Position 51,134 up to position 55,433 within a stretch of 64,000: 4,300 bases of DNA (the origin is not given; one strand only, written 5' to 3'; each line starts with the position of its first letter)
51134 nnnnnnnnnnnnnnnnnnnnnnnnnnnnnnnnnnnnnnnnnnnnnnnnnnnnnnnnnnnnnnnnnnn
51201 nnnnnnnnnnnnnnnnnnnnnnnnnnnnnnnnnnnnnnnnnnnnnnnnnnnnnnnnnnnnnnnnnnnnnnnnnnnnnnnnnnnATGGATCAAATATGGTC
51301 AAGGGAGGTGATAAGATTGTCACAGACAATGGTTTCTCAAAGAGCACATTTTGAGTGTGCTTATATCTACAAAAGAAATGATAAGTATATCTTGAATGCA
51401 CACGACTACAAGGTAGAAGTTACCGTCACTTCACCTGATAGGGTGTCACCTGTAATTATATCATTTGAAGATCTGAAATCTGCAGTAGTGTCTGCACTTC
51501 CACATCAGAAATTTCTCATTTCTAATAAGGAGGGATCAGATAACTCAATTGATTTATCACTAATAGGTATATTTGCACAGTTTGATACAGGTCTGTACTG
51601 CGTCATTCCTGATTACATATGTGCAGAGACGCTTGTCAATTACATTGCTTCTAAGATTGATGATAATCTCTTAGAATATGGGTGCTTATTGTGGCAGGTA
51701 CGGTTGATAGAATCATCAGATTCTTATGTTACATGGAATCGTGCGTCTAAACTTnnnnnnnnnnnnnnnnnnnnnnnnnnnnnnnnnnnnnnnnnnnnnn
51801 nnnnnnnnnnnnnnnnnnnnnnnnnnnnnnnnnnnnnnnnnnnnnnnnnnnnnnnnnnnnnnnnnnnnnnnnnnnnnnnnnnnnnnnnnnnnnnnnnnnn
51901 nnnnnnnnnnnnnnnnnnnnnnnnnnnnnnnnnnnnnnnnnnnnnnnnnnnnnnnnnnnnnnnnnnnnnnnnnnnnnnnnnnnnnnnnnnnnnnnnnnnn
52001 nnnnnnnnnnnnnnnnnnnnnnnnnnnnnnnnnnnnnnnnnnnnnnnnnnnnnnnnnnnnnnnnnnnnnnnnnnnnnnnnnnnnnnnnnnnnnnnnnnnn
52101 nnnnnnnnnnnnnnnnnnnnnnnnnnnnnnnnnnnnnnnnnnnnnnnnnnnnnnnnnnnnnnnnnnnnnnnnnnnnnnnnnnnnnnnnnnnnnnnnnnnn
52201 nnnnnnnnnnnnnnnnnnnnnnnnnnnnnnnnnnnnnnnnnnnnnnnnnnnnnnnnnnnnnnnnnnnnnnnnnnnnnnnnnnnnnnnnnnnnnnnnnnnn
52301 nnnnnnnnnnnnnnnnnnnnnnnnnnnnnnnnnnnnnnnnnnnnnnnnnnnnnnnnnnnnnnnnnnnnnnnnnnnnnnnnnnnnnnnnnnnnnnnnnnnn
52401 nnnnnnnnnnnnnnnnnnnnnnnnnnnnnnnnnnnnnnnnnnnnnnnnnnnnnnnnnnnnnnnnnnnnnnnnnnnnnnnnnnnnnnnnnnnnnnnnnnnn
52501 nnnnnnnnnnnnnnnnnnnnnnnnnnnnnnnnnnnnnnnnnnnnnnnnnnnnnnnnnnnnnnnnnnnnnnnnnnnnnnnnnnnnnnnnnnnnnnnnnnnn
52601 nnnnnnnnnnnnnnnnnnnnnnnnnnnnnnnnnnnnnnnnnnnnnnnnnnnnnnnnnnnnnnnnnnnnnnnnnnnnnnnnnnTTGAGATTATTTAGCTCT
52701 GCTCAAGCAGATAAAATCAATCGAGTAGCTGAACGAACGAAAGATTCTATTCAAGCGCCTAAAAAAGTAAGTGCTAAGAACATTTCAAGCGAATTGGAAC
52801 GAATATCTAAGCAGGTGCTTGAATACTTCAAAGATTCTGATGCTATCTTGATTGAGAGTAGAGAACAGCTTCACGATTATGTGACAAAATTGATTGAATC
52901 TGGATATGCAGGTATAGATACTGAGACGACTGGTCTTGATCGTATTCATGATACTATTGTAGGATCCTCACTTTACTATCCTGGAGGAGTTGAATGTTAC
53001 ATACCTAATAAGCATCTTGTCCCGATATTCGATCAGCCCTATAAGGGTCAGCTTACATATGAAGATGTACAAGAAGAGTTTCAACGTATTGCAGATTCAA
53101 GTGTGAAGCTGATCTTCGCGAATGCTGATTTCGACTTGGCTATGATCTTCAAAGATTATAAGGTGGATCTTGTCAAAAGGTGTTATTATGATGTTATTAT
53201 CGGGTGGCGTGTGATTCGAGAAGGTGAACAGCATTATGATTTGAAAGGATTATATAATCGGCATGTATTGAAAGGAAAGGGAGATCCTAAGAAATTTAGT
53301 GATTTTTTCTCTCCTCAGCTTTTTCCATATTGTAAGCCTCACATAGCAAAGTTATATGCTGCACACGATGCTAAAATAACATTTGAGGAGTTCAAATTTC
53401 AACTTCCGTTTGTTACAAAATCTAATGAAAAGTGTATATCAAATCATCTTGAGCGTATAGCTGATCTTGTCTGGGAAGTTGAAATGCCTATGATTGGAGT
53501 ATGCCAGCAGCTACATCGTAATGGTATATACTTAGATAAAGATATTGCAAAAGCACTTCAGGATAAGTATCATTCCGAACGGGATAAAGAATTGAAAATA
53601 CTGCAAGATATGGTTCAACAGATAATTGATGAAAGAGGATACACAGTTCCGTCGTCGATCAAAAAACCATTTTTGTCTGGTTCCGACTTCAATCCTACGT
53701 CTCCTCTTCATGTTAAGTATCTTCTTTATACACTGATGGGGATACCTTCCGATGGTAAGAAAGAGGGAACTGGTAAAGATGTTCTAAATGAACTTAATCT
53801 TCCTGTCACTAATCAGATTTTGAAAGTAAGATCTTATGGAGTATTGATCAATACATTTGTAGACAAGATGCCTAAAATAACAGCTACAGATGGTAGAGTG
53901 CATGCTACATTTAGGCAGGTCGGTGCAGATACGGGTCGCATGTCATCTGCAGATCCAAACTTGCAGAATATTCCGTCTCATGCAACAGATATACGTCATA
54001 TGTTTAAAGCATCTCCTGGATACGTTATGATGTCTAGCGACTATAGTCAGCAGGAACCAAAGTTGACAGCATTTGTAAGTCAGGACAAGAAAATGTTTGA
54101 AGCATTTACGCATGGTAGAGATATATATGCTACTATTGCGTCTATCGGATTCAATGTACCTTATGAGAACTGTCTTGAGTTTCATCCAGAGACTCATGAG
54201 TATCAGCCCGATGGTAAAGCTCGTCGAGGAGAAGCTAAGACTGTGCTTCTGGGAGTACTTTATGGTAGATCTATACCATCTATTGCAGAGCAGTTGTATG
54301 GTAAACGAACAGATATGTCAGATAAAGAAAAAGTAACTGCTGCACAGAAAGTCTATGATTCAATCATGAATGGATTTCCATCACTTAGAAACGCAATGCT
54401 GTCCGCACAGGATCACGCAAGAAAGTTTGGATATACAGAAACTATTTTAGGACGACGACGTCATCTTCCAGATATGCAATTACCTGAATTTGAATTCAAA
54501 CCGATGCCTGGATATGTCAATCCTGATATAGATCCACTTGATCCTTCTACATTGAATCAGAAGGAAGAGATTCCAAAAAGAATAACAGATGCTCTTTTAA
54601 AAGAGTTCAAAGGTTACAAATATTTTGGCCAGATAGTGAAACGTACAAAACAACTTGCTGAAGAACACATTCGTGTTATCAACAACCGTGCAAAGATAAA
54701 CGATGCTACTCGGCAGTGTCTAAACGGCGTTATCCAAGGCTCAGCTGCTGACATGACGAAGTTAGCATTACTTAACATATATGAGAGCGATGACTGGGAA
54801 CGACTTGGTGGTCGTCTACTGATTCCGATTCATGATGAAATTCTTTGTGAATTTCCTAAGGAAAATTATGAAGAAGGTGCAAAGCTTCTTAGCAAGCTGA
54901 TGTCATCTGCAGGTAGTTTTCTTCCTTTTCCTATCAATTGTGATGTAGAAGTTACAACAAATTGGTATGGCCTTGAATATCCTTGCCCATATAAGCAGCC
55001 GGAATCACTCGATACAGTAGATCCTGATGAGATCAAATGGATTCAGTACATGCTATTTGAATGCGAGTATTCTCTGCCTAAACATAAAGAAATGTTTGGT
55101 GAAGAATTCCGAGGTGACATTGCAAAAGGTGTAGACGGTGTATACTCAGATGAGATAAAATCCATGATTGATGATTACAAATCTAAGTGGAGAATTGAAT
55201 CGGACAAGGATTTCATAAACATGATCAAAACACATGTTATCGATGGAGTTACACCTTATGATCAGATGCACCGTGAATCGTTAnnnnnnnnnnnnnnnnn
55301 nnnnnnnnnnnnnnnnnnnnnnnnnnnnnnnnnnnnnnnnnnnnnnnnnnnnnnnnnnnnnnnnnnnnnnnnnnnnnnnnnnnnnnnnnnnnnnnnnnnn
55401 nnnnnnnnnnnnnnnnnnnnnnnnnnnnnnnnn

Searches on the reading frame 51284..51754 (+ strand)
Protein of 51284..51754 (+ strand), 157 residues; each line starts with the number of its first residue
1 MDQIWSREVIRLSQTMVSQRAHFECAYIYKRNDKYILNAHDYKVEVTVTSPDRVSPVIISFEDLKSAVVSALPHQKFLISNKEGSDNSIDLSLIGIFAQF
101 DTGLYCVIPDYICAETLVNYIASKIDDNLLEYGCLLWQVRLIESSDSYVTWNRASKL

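Call 16: search_protein_families(library=phrogs, max_evalue=0.01, proteins=[window:51284-51754:+])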
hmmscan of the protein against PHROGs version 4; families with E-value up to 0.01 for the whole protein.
window:51284-51754:+ (157 aa): 1 family
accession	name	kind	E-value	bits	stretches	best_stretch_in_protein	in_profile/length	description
phrog_2389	-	moron, auxiliary metabolic gene and host takeover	0.00013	22.7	1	20-154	13-151/158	QueD-like 6-pyruvoyl-tetrahydropterin synthase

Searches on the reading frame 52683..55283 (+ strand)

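Call 15: search_protein_families(library=pfam, max_evalue=0.001, proteins=[window:52683-55283:+])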
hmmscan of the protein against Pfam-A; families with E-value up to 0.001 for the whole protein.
seq(867 aa): 2 families
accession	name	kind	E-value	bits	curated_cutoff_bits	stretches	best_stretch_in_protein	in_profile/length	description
PF00476.26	DNA_pol_A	-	1.1e-76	258.7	34.3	2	331-601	25-284/381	DNA polymerase family A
PF01612.26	DNA_pol_A_exo1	-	4.3e-09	36.9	23.6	1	57-235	4-163/173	3'-5' exonuclease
